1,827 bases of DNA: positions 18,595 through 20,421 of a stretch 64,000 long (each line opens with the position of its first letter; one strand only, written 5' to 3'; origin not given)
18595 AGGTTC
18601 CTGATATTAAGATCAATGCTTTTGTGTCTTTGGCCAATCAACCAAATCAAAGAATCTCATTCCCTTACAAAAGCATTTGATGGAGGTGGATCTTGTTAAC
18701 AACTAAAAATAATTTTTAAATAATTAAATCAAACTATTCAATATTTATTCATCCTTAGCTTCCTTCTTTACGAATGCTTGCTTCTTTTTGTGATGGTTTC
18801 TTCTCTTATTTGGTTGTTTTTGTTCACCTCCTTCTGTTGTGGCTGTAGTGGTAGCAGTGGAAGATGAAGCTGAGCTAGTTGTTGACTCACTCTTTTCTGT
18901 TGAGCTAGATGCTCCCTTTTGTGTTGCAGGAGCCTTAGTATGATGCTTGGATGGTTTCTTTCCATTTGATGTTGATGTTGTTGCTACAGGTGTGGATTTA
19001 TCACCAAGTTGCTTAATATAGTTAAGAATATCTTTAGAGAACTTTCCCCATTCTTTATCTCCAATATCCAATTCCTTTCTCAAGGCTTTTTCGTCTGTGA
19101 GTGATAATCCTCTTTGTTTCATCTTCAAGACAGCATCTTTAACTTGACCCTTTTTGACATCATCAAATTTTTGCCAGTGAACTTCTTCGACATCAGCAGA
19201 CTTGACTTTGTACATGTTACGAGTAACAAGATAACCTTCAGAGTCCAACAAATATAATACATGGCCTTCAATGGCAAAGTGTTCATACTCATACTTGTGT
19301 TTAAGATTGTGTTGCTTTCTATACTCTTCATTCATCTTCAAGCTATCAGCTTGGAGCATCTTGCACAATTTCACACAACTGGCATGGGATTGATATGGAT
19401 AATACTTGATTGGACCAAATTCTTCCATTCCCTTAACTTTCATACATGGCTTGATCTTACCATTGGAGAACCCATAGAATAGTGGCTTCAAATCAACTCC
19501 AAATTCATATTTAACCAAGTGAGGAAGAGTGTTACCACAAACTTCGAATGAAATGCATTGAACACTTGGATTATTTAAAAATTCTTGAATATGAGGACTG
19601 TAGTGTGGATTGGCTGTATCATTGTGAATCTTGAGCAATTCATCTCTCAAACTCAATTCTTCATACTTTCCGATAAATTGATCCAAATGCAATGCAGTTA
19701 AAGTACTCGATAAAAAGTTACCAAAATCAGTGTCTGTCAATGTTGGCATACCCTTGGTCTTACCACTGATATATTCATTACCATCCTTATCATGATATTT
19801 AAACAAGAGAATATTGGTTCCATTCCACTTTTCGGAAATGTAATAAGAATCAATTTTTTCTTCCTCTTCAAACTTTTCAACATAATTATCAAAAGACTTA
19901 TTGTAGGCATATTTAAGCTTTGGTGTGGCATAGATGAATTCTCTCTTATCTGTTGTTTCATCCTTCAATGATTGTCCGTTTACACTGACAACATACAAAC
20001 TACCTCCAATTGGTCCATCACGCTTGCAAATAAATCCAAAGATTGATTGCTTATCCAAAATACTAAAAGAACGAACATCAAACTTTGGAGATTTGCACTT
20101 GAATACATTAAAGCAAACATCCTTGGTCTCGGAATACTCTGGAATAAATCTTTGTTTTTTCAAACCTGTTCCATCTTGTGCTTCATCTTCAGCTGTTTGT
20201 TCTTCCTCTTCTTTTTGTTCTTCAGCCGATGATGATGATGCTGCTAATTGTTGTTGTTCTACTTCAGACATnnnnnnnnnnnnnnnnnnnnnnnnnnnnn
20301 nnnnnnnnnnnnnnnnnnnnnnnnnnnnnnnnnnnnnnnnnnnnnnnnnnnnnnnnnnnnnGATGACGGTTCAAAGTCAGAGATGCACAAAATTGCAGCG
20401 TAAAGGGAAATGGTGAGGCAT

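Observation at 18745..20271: Two divergent paralogs of an Rnl2-family ATP-dependent RNA ligase, with the Rnl2-type C-terminal domain, in a non-kinetoplastid eukaryote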

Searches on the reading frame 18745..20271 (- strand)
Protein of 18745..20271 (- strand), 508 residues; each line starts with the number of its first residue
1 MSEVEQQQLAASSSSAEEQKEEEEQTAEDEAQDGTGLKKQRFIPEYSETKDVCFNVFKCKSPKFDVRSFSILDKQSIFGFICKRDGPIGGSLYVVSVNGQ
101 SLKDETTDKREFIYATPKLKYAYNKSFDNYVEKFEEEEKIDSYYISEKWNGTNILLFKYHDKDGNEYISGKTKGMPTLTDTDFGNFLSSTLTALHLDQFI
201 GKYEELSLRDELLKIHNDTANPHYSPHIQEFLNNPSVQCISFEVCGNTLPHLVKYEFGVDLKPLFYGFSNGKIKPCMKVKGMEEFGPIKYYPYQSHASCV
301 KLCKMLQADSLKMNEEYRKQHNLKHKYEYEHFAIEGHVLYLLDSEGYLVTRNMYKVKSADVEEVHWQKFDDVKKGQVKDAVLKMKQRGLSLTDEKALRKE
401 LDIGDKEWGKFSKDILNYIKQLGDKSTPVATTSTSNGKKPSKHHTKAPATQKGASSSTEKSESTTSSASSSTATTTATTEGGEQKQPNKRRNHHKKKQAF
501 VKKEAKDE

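Call 4: search_protein_families(library=pfam, proteins=[window:18745-20271:-], max_evalue=1)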
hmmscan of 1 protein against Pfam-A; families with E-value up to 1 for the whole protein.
window:18745-20271:- (508 aa): 2 families
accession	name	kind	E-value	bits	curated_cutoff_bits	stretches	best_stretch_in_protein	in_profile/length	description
PF10500.14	SR-25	-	0.0091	16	40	1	432-506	42-112/226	Nuclear RNA-splicing-associated protein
PF15814.10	FAM199X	-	0.039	13.5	27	1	413-478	178-240/320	Protein family FAM199X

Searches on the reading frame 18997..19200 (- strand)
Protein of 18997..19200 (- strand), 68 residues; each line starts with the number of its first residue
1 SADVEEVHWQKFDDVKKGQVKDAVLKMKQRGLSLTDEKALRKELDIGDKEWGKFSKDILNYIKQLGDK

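Call 72: predict_structure(alignment_id=A5)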
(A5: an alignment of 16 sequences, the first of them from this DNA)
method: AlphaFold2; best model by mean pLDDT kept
length: 68 residues; sequences in the alignment: 16
mean_pLDDT: 84.6   pTM: 0.67
mean pLDDT of the five models: 84.6, 84.4, 84.0, 83.5, 82.3
residues with pLDDT >= 90: 28; 70-90: 32; 50-70: 5; < 50: 3
segments of 3 or more residues with pLDDT < 50: 1-3
pLDDT, mean of each block of 10 residues (from residue 1): 62 90 91 87 89 91 81
secondary structure, 60 per line:
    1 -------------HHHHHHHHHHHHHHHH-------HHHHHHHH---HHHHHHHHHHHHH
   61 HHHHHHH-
elements in order: H14-29 H37-44 H48-67
